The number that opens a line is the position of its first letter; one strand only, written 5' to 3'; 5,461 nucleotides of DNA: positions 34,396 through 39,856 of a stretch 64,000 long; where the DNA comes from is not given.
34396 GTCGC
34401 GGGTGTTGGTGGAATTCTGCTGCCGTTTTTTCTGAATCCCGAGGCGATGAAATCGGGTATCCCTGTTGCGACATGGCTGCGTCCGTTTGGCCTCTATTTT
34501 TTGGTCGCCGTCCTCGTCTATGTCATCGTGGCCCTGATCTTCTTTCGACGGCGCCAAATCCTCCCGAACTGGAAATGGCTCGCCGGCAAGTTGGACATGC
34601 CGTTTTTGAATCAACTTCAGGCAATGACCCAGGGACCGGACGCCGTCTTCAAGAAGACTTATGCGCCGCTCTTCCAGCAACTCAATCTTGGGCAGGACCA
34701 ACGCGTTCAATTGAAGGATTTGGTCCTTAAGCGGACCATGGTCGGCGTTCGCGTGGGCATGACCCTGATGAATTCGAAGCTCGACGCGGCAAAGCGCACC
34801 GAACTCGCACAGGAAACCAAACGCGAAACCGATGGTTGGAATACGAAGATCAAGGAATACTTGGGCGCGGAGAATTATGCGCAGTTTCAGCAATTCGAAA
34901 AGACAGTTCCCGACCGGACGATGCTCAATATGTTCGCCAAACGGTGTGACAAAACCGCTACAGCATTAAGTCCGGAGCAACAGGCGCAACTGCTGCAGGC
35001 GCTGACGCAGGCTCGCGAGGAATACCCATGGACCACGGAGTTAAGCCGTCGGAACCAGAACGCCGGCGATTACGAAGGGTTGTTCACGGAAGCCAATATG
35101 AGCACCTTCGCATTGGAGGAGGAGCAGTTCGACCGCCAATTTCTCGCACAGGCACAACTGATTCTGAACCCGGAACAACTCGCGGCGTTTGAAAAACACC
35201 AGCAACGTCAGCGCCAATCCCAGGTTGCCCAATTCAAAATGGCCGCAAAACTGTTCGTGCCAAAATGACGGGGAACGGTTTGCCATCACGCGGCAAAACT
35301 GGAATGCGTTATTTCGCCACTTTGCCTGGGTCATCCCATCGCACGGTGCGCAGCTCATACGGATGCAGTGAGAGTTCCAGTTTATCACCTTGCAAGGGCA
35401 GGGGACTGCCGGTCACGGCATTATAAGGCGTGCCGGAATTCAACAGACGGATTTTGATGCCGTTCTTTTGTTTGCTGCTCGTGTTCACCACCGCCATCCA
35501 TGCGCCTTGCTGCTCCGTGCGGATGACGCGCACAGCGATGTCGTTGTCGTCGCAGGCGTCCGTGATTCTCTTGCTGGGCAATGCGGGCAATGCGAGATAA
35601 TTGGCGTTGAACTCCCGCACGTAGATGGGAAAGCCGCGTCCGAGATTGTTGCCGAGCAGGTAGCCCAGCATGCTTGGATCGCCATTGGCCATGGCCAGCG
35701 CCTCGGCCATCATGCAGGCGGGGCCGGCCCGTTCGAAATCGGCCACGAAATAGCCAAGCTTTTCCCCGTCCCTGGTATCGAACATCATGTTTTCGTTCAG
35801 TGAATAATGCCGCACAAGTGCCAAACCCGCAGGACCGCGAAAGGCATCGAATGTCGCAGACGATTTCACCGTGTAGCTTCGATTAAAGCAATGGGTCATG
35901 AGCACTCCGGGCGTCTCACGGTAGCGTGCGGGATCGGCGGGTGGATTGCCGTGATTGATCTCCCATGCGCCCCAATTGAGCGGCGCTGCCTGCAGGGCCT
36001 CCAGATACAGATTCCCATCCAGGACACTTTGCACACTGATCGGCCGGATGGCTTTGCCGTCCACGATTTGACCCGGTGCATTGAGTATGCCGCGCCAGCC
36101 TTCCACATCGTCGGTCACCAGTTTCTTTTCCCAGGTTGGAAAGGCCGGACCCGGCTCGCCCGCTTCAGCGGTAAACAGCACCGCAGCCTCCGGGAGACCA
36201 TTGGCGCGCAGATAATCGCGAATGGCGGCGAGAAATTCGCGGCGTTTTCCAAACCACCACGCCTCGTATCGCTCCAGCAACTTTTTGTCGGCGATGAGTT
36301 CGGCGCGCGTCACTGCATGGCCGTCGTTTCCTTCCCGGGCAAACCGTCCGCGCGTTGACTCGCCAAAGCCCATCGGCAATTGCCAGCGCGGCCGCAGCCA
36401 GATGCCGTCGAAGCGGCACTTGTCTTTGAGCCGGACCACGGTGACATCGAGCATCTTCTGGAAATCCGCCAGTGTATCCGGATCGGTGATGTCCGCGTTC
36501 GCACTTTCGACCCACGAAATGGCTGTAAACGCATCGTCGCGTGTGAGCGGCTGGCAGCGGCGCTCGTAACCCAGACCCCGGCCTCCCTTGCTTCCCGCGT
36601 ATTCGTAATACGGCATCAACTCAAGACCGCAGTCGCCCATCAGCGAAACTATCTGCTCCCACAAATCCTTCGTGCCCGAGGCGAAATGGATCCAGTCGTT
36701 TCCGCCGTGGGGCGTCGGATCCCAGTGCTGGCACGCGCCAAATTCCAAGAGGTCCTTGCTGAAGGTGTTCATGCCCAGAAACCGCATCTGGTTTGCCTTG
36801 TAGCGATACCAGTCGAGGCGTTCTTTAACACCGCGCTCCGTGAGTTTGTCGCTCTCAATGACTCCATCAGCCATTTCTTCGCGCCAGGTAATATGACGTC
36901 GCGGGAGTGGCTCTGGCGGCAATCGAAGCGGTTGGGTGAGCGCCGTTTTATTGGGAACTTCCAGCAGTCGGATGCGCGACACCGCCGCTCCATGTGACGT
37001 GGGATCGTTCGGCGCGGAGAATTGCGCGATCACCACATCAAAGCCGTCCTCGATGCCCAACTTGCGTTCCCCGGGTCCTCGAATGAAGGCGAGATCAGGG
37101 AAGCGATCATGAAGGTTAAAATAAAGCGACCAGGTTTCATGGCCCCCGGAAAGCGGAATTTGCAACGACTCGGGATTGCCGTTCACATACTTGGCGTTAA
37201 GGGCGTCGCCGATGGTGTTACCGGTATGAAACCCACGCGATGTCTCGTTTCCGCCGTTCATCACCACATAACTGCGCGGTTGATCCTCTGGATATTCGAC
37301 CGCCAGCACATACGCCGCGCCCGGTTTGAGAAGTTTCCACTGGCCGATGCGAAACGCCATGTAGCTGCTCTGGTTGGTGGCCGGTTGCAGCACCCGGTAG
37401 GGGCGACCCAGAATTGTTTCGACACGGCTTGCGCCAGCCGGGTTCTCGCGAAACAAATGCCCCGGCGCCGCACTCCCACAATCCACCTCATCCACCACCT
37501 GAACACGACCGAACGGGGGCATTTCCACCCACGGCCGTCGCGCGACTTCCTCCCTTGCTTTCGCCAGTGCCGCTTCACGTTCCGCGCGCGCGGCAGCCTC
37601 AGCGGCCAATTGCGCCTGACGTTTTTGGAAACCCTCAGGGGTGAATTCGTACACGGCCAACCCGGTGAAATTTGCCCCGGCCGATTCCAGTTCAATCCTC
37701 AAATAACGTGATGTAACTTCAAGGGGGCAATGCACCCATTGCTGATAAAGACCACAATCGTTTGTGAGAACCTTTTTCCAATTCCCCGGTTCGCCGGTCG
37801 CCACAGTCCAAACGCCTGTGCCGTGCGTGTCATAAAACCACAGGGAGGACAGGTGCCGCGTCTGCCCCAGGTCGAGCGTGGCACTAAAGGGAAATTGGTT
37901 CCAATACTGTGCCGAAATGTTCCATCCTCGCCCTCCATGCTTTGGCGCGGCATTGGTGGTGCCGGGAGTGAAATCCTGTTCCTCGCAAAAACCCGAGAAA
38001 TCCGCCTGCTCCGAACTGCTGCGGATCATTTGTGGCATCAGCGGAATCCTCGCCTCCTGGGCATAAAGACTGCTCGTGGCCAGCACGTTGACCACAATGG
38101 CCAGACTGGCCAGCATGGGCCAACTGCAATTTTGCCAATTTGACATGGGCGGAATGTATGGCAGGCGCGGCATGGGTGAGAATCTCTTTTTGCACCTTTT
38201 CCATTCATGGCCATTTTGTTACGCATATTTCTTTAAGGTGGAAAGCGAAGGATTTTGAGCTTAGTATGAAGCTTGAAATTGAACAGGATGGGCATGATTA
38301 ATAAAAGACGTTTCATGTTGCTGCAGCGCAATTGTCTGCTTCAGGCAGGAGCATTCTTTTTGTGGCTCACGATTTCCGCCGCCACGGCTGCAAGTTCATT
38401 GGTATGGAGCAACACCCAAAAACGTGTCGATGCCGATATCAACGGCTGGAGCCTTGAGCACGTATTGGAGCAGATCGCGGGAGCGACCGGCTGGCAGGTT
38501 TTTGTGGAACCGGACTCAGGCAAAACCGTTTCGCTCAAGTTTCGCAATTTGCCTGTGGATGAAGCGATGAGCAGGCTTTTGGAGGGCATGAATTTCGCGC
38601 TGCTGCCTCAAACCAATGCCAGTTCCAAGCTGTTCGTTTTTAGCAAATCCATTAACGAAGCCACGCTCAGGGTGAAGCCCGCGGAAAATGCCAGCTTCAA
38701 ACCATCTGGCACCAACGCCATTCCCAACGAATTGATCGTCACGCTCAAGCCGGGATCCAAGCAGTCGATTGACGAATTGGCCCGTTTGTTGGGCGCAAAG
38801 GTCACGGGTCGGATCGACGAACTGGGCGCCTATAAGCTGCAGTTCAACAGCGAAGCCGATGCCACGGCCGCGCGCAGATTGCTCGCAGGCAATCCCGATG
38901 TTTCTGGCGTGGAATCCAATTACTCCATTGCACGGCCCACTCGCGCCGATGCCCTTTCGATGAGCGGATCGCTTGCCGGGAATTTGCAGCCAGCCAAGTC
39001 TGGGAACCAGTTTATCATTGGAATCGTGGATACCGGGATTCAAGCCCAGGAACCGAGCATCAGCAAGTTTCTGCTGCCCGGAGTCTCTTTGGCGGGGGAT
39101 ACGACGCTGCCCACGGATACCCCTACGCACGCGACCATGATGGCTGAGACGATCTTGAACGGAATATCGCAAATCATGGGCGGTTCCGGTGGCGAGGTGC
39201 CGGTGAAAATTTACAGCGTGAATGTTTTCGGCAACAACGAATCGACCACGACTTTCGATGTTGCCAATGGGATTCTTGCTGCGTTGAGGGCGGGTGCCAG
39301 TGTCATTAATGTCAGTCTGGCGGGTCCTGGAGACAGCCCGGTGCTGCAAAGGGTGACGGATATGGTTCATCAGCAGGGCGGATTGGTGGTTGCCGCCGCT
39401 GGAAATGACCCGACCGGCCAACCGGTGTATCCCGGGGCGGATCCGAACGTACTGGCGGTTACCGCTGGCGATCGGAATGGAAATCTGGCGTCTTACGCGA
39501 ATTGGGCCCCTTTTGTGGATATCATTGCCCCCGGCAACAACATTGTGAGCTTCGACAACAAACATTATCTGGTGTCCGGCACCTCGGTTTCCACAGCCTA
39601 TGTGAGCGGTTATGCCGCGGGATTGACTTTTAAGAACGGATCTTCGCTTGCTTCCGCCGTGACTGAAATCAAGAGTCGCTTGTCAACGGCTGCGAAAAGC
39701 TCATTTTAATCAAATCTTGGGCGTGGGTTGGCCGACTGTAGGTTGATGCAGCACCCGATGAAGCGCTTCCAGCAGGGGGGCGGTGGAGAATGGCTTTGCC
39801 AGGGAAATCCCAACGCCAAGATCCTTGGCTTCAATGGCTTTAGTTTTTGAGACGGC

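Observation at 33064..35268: One-polypeptide ECF sigma factor, 7-TM membrane domain and periplasmic LTXXQ (CpxP/Spy-like) domain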

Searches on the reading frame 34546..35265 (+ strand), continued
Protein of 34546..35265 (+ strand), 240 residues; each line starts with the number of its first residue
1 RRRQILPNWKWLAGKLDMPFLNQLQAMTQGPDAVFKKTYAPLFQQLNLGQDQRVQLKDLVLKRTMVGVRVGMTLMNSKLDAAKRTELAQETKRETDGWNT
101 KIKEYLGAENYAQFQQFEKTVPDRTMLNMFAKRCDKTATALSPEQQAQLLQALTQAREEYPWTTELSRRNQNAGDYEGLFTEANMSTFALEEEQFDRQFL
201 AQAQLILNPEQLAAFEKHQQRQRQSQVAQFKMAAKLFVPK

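Call 53: find_related_loci(query=A3, collection=metagenome_contigs, flank=7000)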
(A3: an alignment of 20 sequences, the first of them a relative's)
Query A3 (337 aa) in metagenome_contigs; peptide patterns used: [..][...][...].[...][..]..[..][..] (x = any residue, [..] = any of these).
524 stretches matched a pattern; 211 encode a relative of the query (tblastn E <= 1e-3); the best 80 are kept; 80 distinct loci.
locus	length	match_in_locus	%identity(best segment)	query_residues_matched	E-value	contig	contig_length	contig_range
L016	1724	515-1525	99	1-337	0e+0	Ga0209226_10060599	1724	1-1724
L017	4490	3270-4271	81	1-334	0e+0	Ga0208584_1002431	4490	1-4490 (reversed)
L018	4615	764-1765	59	1-334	8e-132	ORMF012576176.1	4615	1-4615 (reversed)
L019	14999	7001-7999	61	1-335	8e-128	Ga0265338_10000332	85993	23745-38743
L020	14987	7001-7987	58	1-336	1e-123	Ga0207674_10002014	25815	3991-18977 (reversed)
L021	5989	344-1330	56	1-336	5e-123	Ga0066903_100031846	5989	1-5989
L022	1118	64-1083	59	1-334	1e-134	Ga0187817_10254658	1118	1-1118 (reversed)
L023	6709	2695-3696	57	1-334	5e-122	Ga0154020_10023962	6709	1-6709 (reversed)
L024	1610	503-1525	56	1-334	3e-129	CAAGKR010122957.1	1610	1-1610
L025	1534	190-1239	57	1-334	9e-130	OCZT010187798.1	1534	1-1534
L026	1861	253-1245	57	1-336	4e-127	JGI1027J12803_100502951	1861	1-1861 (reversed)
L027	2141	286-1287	59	1-334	1e-124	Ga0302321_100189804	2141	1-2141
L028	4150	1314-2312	57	1-336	2e-119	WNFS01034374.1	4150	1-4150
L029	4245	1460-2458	57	1-336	3e-119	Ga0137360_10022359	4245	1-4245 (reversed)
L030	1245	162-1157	56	1-336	4e-128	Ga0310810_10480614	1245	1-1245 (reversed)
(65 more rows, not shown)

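Call 54: fold_search(model_id=the predicted structure, library=pdb)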
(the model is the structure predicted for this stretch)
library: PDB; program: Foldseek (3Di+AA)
matches with E <= 10: 197; with E <= 0.001: 0
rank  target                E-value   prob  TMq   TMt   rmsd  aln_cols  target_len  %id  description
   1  5q13_A                4.6e-01  0.18  0.19  0.19  16.1       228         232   11  Ligand binding to FARNESOID-X-RECEPTOR (released 2017-07-05)
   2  4wyv_E                6.0e-01  0.21  0.22  0.23  17.6       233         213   15  Crystal Structure of Human Translin in Open Conformation (released 2014-11-26)
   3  5y44_A                6.3e-01  0.18  0.20  0.20  16.2       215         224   11  A novel moderator XD4 for bile acid receptor (released 2019-02-20)
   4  3rvf_A                6.3e-01  0.14  0.18  0.18  16.4       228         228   10  FXR with SRC1 and GSK2034 (released 2011-09-21)
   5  6yvc_A                8.7e-01  0.15  0.17  0.20  14.5       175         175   14  Crystal structure of the small alarmone hydrolase (SAH) of Pseudomonas aeruginosa (released 2021-05-12)
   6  1key_D                9.1e-01  0.13  0.20  0.21  17.3       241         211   14  Crystal Structure of Mouse Testis/Brain RNA-binding Protein (TB-RBP) (released 2002-07-03)
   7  8qu6_F                1.0e+00  0.10  0.16  0.14  18.5       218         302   15  Mycobacterium smegnatis RNA polymerase transcription initiation complex with SigmaA, RbpA, HelD and an upstream-fork p (released 2024-10-02)
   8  5q0r_A                1.1e+00  0.13  0.19  0.19  16.2       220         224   11  Ligand binding to FARNESOID-X-RECEPTOR (released 2017-07-05)
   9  3kdw                  1.1e+00  0.15  0.20  0.22  11.3       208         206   16  Crystal structure of Putative sugar binding protein (YP_001300177.1) from Bacteroides vulgatus ATCC 8482 at 1.70 A resol (released 2009-11-24)
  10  3p88_A                1.3e+00  0.11  0.18  0.18  16.2       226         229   12  FXR bound to isoquinolinecarboxylic acid (released 2011-08-31)
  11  6a5w_A                1.4e+00  0.10  0.19  0.19  16.5       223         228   10  FXR-LBD with HNC143 and SRC1 (released 2018-10-10)
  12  2lqg_MODEL_1_A        1.5e+00  0.13  0.16  0.24  10.8       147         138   10  Solution Structure of the R4 domain of talin (released 2013-02-13)
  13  3bej_B                1.5e+00  0.06  0.16  0.16  18.9       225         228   12  Structure of human FXR in complex with MFA-1 and co-activator peptide (released 2008-03-18)
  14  3g6i                  1.8e+00  0.13  0.21  0.23  11.9       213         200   12  Crystal structure of an outer membrane protein, part of a putative carbohydrate binding complex (bt_1022) from bacteroid (released 2009-02-17)
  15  3itf_A                1.9e+00  0.30  0.19  0.34   9.0       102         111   28  Structural basis for the inhibitory function of the CPXP adaptor protein (released 2011-01-26)
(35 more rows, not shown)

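Call 70: search_protein_families(library=ncbifam, proteins=[window:34546-35265:+, P0083, P0178, P0127, P0099], max_evalue=1)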
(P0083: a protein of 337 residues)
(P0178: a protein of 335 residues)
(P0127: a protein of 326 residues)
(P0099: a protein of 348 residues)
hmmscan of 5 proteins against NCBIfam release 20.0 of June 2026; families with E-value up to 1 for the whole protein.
window:34546-35265:+ (240 aa): 0 families

P0083 (337 aa): 1 family
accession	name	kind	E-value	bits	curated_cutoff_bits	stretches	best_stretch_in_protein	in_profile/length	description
TIGR03402.1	FeS_nifS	equivalog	0.0025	16.7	530.75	1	14-87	219-292/379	cysteine desulfurase NifS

P0178 (335 aa): 2 families
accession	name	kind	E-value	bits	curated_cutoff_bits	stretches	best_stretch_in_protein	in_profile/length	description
NF049912.1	SF0329_fam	subfamily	0.084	13.2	60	1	109-157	85-132/161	SF0329 family protein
NF011457.0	PRK14875.1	equivalog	0.21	10.5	307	0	109-218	241-348/372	acetoin dehydrogenase dihydrolipoyllysine-residue acetyltransferase subunit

P0127 (326 aa): 0 families

P0099 (348 aa): 2 families
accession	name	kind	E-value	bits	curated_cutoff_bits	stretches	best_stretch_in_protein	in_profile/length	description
NF052440.1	TransRegGNTRPSEAE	equivalog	0.0014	17.8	400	1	273-344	162-233/333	HTH-type transcriptional regulator GntR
NF011646.0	PRK15064.1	equivalog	0.083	11.3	762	1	25-86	253-313/530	ABC-F family ATPase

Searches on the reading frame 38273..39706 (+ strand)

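Call 58: search_protein_families(library=pfam, proteins=[window:38273-39706:+], max_evalue=0.001)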
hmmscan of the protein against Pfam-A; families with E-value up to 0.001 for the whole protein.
window:38273-39706:+ (478 aa): 3 families
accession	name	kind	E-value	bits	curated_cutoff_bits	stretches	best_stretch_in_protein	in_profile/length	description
PF00082.27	Peptidase_S8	-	2.4e-28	99.7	21.8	1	244-474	1-273/288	Subtilase family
PF22148.1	Fervidolysin_NPro-like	-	7.6e-13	49.1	21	1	139-216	5-81/81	Fervidolysin N-terminal prodomain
PF07660.19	STN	-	0.00017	21.8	28.4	1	79-108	6-38/52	Secretin and TonB N terminus short domain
